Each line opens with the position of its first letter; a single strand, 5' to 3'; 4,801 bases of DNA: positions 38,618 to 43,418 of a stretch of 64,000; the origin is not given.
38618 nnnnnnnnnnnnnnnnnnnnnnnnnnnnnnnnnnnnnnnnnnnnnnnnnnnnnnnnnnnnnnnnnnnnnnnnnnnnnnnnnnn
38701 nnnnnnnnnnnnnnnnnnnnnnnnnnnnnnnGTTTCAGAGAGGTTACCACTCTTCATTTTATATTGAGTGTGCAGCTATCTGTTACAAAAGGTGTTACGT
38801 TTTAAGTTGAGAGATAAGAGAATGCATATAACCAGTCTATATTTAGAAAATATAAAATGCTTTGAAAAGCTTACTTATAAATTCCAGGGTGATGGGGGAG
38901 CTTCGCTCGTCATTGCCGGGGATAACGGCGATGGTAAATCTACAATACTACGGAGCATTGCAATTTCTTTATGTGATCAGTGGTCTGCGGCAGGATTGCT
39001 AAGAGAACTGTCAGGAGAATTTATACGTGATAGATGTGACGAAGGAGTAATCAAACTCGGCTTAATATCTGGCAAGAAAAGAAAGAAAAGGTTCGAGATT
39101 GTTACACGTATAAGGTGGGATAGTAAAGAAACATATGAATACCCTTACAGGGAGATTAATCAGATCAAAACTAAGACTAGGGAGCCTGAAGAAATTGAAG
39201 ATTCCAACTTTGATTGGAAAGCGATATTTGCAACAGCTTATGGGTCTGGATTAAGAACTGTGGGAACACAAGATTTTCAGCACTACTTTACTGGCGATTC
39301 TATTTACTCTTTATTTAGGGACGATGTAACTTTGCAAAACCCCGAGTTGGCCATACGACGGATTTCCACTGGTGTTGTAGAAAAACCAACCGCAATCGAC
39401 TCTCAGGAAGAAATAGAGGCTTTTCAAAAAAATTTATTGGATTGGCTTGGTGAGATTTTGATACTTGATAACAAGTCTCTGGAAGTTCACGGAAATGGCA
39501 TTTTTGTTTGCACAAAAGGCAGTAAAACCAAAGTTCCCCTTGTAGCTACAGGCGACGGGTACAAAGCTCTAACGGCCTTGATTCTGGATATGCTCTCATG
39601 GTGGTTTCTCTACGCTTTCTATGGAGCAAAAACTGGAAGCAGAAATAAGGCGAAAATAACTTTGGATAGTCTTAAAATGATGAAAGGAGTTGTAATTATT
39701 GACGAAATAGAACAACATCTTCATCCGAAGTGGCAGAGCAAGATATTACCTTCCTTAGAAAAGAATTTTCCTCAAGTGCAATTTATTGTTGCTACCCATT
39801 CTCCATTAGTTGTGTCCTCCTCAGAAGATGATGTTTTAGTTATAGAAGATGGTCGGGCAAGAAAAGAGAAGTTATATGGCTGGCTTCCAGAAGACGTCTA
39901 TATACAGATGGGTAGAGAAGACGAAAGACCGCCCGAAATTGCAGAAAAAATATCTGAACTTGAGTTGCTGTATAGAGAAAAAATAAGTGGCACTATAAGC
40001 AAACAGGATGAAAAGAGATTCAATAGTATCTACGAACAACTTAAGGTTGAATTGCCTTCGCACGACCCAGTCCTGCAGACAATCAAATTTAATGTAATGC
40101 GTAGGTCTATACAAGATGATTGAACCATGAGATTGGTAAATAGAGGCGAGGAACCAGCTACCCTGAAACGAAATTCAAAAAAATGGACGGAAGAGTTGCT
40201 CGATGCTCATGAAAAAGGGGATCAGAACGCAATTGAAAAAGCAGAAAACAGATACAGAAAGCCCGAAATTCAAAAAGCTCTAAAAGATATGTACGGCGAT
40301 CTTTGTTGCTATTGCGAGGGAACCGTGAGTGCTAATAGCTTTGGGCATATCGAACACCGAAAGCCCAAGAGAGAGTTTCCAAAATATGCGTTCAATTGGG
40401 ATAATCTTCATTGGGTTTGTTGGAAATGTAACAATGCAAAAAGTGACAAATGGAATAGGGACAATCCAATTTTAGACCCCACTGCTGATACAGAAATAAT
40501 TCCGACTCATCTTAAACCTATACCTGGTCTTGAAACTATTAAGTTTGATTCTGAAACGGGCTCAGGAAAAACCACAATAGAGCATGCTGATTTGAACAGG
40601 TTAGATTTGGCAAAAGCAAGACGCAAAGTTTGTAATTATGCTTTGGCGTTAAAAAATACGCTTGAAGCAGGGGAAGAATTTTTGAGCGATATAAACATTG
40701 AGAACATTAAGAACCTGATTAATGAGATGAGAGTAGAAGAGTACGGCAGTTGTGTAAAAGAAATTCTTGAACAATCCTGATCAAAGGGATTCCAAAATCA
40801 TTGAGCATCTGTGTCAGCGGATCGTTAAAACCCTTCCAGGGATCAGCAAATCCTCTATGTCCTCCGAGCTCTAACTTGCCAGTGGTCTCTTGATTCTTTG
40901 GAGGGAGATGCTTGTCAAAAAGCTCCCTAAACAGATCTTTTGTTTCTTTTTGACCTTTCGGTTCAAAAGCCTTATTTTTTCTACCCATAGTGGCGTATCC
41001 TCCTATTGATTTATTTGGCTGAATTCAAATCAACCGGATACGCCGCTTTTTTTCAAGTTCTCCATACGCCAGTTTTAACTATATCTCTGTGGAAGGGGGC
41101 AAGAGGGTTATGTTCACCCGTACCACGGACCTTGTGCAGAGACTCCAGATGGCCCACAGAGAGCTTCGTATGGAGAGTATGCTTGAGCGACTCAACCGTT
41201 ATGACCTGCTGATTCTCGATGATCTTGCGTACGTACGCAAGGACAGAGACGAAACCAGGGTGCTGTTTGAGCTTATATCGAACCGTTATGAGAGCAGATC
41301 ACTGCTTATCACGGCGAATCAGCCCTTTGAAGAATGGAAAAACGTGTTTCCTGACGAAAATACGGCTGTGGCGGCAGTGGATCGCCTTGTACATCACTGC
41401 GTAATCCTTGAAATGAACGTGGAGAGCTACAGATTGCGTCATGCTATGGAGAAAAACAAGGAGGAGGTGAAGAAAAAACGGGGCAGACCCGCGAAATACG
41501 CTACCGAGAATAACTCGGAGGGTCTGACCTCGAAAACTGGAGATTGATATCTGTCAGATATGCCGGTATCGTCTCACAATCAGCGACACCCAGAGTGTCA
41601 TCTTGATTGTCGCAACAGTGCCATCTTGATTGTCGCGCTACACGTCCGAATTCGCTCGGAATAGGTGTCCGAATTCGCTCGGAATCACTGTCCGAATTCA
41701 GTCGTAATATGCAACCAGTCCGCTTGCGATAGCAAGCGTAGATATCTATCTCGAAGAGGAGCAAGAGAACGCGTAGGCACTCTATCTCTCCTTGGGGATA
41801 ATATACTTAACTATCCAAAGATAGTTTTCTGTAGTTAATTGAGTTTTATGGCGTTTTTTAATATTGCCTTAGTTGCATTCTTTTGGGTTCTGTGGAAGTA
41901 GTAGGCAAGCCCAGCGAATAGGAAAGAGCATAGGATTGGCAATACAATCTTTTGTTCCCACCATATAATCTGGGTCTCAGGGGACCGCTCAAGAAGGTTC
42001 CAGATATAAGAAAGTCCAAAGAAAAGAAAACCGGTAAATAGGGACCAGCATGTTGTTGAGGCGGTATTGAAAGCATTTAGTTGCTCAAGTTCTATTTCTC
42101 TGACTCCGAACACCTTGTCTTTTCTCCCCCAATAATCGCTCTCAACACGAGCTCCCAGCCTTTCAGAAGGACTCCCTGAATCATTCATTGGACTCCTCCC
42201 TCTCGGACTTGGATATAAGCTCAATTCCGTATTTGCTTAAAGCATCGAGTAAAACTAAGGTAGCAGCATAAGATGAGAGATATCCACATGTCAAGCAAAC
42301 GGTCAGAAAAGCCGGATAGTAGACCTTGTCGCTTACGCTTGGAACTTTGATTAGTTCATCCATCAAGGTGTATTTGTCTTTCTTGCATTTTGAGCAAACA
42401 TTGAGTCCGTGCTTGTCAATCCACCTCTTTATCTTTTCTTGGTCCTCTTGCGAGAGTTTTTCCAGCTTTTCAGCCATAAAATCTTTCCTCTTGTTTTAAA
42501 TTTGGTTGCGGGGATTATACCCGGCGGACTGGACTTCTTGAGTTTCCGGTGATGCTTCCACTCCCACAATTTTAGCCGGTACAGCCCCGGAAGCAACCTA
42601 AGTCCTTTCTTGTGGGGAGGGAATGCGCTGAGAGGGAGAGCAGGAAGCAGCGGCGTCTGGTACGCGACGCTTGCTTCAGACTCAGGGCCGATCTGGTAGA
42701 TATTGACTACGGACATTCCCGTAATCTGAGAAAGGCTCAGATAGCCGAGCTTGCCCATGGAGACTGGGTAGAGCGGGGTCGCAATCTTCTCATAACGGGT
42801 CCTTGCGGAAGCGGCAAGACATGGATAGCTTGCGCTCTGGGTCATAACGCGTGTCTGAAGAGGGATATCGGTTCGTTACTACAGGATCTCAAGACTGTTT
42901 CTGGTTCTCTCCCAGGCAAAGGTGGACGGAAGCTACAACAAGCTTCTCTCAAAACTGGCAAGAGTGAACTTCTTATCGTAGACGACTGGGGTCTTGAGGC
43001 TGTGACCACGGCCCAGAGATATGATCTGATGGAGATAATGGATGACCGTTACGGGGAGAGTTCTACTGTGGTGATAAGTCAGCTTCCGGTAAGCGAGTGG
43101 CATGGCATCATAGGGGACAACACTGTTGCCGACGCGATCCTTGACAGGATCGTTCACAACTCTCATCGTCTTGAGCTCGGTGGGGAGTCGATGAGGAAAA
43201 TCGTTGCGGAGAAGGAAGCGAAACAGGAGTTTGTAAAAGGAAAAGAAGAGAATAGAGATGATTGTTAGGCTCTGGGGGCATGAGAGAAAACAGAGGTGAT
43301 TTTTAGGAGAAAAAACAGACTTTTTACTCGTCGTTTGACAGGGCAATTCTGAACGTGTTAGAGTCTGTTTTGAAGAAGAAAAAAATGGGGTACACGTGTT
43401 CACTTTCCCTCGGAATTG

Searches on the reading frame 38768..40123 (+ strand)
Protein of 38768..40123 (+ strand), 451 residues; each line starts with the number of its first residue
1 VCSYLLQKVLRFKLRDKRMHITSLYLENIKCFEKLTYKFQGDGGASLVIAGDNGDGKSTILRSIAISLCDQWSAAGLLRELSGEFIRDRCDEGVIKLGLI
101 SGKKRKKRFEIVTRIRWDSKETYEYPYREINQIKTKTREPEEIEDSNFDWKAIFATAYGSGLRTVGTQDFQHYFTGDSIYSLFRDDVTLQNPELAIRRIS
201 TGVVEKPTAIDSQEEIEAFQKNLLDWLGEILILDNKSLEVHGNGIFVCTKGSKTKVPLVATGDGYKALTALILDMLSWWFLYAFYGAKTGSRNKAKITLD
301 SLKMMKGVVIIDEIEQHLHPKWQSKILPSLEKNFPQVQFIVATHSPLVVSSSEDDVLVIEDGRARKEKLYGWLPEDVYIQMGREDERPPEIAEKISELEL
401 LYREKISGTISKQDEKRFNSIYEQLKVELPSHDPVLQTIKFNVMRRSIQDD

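Call 3: search_protein_families(library=pfam, proteins=[window:38768-40123:+], max_evalue=0.01)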
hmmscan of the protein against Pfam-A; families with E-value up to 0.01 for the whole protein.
window:38768-40123:+ (451 aa): 6 families
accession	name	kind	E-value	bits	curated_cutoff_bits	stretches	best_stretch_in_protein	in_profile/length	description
PF13304.12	AAA_21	-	3.5e-16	60.6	27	1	305-350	257-304/304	AAA domain, putative AbiEii toxin, Type IV TA system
PF13175.12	AAA_15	-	6e-13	49.6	32.1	2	239-349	289-374/374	AAA ATPase domain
PF02463.25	SMC_N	-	6.1e-08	32.8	40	0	21-71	2-51/220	RecF/RecN/SMC N terminal domain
PF13476.12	AAA_23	-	1.2e-07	33.1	27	1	23-141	1-119/201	AAA domain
PF25199.1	nSTAND_NTPase5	-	0.0031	17.8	34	0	39-70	32-68/145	Novel STAND NTPase 5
PF13555.12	AAA_29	-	0.0038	17.4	27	1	24-65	4-43/61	P-loop containing region of AAA domain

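Call 4: search_protein_families(library=ncbifam, proteins=[window:38768-40123:+], max_evalue=0.01)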
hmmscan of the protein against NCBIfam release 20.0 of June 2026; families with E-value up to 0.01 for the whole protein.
window:38768-40123:+ (451 aa): 15 families
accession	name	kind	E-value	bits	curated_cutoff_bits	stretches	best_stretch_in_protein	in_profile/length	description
NF041760.1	PtuA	equivalog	1.4e-35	123.2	500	2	306-446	377-521/524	retron Ec78 anti-phage system effector ATPase PtuA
NF047739.1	antiphage_MADS3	equivalog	3.6e-09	36.3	420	1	303-358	334-388/427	methylation-associated defense system AAA family ATPase MAD3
TIGR04435.1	restrict_AAA_1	hypoth_equivalog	4e-07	29.1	300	1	305-361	418-483/568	restriction system-associated AAA family ATPase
NF038234.1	retron_eff_Eco8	equivalog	1.7e-05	23.6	250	1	298-349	265-325/679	retron Eco8 family effector endonuclease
TIGR00611.2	recf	equivalog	3.7e-05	23.1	172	1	21-67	1-44/339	DNA replication/repair protein RecF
NF002572.0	PRK02224.1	equivalog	0.00033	19.1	1087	1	19-68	1-47/888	DNA double-strand break repair ATPase Rad50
NF000355.4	ribo_prot_ABC_F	equivalog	0.00052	19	380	1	24-66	321-361/499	ribosomal protection-like ABC-F family protein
TIGR00618.1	sbcc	subfamily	0.00052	18.1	478.5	1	19-120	1-103/1043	exonuclease subunit SbcC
TIGR04521.1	ECF_ATPase_2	equivalog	0.00087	18.4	330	0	302-367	159-226/279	energy-coupling factor transporter ATPase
NF003034.1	PRK03918.1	equivalog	0.0016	16.5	700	1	19-99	1-77/878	DNA double-strand break repair ATPase Rad50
NF041034.1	Rad50_Sulf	equivalog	0.0023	15.9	1000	1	19-99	1-73/872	DNA double-strand break repair ATPase Rad50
TIGR01189.1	ccmA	equivalog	0.0031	17.2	131.6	1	31-65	15-47/198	heme ABC exporter ATP-binding protein CcmA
TIGR04520.1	ECF_ATPase_1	equivalog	0.0041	16.6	315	0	44-66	28-50/269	energy-coupling factor transporter ATPase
NF010157.0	PRK13636.1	equivalog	0.0061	15.8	463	0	300-364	154-220/285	cobalt transporter ATP-binding subunit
TIGR03608.1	L_ocin_972_ABC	subfamily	0.0078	15.7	254.85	0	29-65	11-45/206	putative bacteriocin export ABC transporter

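Call 5: search_protein_families(library=padloc, proteins=[window:38768-40123:+], max_evalue=0.01)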
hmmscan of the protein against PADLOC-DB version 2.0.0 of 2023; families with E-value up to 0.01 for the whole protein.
window:38768-40123:+ (451 aa): 132 families (the best 25 are shown)
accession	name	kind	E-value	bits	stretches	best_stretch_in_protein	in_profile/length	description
PDLC00269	PtuA1|PtuA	-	5.9e-53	178.7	1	19-425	1-429/446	AAA ATPase domain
PDLC00304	PtuA1|PtuA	-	1.6e-44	150.8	1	17-432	8-420/444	AAA ATPase domain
PDLC00271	PtuA1|PtuA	-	2.9e-44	150.3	1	19-449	1-417/421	AAA ATPase domain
PDLC00278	PtuA1|PtuA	-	2.5e-39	133.8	2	250-447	243-429/436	AAA ATPase domain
PDLC00295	PtuA1|PtuA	-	1.1e-38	131.5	1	19-361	1-346/451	AAA ATPase domain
PDLC00298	PtuA1|PtuA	-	1.5e-38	131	2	248-447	235-418/423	AAA ATPase domain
PDLC02913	ATPase_I-A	-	1.1e-37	128.4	2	306-448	364-505/508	-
PDLC00299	PtuA1|PtuA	-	8.8e-37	125.2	2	306-446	378-522/535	AAA ATPase domain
PDLC00292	PtuA1|PtuA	-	3e-36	123.1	2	226-375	474-609/726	AAA ATPase domain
PDLC00277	PtuA1|PtuA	-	3e-34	117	2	252-398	242-379/423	AAA ATPase domain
PDLC00311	PtuA1|PtuA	-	2.8e-32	110.3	2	253-448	261-452/455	AAA ATPase domain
PDLC00284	PtuA1|PtuA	-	2.9e-31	106.9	2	306-401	392-498/545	AAA ATPase domain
PDLC00310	PtuA1|PtuA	-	5.8e-31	106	2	246-399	242-393/443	AAA ATPase domain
PDLC00301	PtuA1|PtuA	-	2.7e-30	103.7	2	253-392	242-378/429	AAA ATPase domain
PDLC00267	PtuA1|PtuA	-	9.1e-30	102.1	2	302-362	283-342/438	AAA ATPase domain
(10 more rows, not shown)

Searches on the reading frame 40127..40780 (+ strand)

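Call 3: search_protein_families(library=pfam, proteins=[window:40127-40780:+], max_evalue=0.01)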
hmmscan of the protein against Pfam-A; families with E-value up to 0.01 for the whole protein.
window:40127-40780:+ (217 aa): 1 family
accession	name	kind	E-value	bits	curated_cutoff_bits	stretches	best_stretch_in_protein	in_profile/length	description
PF01844.29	HNH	-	7.1e-06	26.5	21.4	1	60-108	1-47/47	HNH endonuclease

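Call 4: search_protein_families(library=ncbifam, proteins=[window:40127-40780:+], max_evalue=0.01)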
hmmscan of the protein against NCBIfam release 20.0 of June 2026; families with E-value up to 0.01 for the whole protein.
window:40127-40780:+ (217 aa): 2 families
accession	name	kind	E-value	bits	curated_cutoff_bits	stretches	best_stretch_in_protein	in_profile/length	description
TIGR02646.1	TIGR02646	subfamily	3.1e-16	59.7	52.15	1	39-134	7-98/144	retron system putative HNH endonuclease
NF041761.1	PtuB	equivalog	2.1e-13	50.6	150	1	2-204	2-210/218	retron Ec78 anti-phage system effector HNH endonuclease PtuB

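Call 5: search_protein_families(library=padloc, proteins=[window:40127-40780:+], max_evalue=0.01)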
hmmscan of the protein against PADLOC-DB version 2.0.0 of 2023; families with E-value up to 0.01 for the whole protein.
window:40127-40780:+ (217 aa): 72 families (the best 25 are shown)
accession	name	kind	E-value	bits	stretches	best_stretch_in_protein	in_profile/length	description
PDLC00337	PtuB1|PtuB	-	5.5e-46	155.1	1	1-216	1-210/216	Unknown function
PDLC00336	PtuB1|PtuB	-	3.1e-25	87.3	1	4-181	4-189/250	Unknown function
PDLC00351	PtuB1|PtuB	-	1.6e-21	75.3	1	1-112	1-112/195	Unknown function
PDLC00342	PtuB1|PtuB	-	2.2e-21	74.4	1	4-201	4-188/247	Unknown function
PDLC00332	PtuB1|PtuB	-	1.2e-18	65.7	1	1-216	1-208/212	Unknown function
PDLC02924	HNH_I-A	-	1.8e-18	65.3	1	1-208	1-186/198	-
PDLC00317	PtuB1|PtuB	-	2.9e-18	64.6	1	4-211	4-207/244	Unknown function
PDLC00324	PtuB1|PtuB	-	1.4e-17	62.1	1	1-102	1-86/209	Unknown function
PDLC00321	PtuB1|PtuB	-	7.8e-17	59.8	1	37-130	19-110/223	Unknown function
PDLC00292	PtuA1|PtuA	-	2.1e-16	57.5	1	2-216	2-243/726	AAA ATPase domain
PDLC00341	PtuB1|PtuB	-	2.4e-16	58.1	1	39-108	33-100/273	Unknown function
PDLC00331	PtuB1|PtuB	-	5.5e-16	56.8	1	38-127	15-99/222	Unknown function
PDLC00339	PtuB1|PtuB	-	1.8e-15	55.5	1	7-201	8-238/261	Unknown function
PDLC00358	PtuB1|PtuB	-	2.7e-15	54.6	1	23-101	13-88/215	Unknown function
PDLC00328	PtuB1|PtuB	-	6.6e-15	53.4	1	1-108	1-120/295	Unknown function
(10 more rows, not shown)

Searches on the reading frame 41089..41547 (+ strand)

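Call 3: search_protein_families(library=pfam, proteins=[window:41089-41547:+], max_evalue=0.01)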
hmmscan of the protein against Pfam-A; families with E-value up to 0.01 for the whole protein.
window:41089-41547:+ (152 aa): 3 families
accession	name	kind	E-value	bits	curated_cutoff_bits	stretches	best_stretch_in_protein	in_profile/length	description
PF01695.23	IstB_IS21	-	9.9e-37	127.1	24.1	1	3-120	119-236/238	IstB-like ATP binding protein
PF00308.24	Bac_DnaA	-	0.00028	21.6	23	1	4-80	64-141/162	Bacterial DnaA ATPAse domain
PF02178.24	AT_hook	-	0.0012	18.9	17.4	1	128-139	1-12/13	AT hook motif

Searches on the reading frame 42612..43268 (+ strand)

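Call 3: search_protein_families(library=pfam, proteins=[window:42612-43268:+], max_evalue=0.01)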
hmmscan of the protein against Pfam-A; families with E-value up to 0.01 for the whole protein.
window:42612-43268:+ (218 aa): 5 families
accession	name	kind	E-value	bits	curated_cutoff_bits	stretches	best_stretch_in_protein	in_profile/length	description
PF01695.23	IstB_IS21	-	4.7e-48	164.2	24.1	1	3-196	39-232/238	IstB-like ATP binding protein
PF13481.12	AAA_25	-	0.0033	17.5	27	1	40-84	18-61/195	AAA domain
PF04851.21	ResIII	-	0.0079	16.6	22.5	0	48-80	20-47/164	Type III restriction enzyme, res subunit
PF02562.22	PhoH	-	0.0094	15.9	27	0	60-87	23-50/205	PhoH-like protein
PF20720.3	nSTAND3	-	0.0095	16.1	27.2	0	54-83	15-44/155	Novel STAND NTPase 3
